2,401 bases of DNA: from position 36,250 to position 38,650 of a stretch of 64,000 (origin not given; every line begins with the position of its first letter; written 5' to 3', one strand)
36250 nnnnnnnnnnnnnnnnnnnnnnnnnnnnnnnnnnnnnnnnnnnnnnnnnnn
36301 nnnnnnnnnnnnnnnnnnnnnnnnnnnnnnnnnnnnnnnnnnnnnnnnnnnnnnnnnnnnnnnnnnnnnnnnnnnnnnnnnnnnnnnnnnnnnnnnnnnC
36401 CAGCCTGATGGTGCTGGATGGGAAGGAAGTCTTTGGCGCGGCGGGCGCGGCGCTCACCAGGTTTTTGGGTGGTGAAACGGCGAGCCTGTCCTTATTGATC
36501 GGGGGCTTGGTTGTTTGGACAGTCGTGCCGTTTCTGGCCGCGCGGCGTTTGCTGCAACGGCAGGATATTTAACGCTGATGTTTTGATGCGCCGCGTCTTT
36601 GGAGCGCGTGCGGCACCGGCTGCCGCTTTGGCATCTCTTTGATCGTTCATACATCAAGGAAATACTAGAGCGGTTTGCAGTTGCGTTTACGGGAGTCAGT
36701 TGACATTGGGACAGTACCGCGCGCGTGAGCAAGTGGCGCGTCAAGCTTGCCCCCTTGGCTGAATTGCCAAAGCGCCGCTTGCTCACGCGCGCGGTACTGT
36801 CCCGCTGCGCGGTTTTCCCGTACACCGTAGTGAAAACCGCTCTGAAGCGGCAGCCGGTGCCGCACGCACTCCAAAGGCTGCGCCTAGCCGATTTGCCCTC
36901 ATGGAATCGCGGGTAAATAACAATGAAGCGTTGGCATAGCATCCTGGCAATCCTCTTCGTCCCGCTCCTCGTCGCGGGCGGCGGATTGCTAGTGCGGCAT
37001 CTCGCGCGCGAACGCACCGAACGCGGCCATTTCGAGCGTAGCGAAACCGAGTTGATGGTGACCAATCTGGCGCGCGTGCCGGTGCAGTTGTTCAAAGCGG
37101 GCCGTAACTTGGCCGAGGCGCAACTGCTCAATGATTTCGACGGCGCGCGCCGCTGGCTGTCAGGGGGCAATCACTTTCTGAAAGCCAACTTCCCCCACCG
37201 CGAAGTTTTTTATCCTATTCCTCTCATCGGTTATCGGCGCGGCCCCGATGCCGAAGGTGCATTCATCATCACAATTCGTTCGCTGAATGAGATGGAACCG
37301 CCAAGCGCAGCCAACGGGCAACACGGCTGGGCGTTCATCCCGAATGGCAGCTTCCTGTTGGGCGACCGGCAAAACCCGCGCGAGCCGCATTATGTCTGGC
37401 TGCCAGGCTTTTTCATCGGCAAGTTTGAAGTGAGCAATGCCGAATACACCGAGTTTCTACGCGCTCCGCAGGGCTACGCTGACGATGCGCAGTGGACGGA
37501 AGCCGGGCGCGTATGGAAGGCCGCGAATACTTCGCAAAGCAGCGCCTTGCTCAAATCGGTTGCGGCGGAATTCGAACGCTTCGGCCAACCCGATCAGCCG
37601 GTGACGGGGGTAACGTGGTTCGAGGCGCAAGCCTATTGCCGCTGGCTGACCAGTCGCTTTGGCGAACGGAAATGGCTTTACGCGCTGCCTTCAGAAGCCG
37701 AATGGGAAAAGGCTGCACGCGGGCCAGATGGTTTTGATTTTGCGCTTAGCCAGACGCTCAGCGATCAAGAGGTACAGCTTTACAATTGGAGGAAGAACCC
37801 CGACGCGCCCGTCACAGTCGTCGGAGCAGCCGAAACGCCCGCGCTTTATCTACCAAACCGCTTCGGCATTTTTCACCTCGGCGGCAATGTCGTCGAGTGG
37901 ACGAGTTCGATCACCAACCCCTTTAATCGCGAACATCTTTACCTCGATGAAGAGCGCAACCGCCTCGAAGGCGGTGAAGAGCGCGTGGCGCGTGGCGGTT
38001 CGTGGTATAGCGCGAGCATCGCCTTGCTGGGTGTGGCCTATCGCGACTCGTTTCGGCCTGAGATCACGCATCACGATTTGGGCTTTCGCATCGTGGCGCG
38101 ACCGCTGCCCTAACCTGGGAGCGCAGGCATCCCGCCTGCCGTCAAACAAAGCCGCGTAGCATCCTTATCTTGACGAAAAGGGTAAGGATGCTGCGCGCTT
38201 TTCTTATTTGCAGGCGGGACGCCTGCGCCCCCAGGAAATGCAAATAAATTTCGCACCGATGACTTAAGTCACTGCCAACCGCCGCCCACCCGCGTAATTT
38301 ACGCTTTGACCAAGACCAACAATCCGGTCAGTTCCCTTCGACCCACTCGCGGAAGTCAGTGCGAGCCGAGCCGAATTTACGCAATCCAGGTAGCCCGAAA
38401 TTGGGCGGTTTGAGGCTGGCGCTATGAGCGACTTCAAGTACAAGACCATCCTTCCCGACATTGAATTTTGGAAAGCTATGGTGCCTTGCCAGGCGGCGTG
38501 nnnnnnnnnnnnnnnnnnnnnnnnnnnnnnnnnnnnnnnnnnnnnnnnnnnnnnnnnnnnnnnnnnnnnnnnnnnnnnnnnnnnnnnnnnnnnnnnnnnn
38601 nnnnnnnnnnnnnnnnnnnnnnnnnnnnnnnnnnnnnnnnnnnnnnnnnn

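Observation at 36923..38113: FGE/NirV-like membrane-anchored protein embedded in the nos neighbourhood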

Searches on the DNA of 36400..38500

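Call 79: search_rna_families(source=window, start=36400, end=38500, threshold=evalue, max_evalue=1)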
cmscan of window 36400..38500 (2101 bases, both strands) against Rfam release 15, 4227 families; matches with E-value up to 1: 9.
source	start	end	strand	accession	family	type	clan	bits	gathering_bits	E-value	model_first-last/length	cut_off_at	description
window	36701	36809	+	RF03710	mir-1451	Gene; miRNA;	-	43.9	85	3.2e-05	1-92/92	no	mir-1451 microRNA precursor family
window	36679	36831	+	RF04119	MIR1858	Gene; miRNA;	-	42.5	137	2.3e-05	1-197/197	no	MIR1858 microRNA precursor family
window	36685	36825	+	RF04159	MIR1437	Gene; miRNA;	-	42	168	3.3e-05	1-192/192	no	MIR1437 microRNA precursor family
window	36708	36803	-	RF04159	MIR1437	Gene; miRNA;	-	38.1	168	0.00024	36-157/192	no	MIR1437 microRNA precursor family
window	36708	36803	+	RF03296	MIR8788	Gene; miRNA;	-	35.2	124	0.00089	1-138/138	no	MIR8788 microRNA precursor family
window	36713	36799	+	RF04201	MIR7510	Gene; miRNA;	-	31.6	93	0.0011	1-79/79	no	MIR7510 microRNA precursor family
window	36717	36794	+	RF00926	MIR1151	Gene; miRNA;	-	30.4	90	0.042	1-110/110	no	MIR1151 microRNA precursor family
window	36708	36803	+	RF01390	isrG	Gene; sRNA;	-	14.9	100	0.31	117-217/279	no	isrG Hfq binding RNA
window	36715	36854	-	RF02571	Mcr7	Gene; sRNA;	-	14.8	380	0.83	1-351/351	no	mcr7 sRNA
